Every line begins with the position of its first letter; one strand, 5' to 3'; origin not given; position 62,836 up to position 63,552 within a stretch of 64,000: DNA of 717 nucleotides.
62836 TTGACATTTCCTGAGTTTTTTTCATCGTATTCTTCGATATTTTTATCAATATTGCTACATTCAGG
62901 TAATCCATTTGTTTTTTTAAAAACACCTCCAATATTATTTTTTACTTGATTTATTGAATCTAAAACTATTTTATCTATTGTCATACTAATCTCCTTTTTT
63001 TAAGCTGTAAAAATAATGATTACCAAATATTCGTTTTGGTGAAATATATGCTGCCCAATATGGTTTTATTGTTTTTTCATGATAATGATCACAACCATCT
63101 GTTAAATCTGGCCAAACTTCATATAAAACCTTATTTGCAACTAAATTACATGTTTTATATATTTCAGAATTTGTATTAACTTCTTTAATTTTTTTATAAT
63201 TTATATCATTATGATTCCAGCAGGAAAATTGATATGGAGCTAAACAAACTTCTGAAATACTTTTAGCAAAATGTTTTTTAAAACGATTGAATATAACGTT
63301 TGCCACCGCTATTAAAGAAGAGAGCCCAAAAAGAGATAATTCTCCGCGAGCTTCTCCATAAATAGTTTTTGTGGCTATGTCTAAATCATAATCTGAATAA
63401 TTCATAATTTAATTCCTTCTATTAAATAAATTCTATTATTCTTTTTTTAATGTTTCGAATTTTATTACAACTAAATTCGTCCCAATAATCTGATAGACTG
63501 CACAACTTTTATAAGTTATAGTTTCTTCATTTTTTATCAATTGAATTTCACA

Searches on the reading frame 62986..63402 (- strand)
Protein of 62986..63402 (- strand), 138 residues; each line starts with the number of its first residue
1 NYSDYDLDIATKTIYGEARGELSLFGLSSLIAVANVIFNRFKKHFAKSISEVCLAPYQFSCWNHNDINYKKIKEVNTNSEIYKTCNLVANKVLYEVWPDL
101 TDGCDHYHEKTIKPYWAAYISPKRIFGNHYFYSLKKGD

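Call 90: search_protein_families(library=pfam, proteins=[window:62986-63402:-], max_evalue=0.001)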
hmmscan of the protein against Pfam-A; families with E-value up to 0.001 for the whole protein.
window:62986-63402:- (138 aa): 1 family
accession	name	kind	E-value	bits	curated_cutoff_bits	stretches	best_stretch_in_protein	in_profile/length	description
PF07486.17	Hydrolase_2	-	1.5e-16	61.3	27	1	31-132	8-100/100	Cell Wall Hydrolase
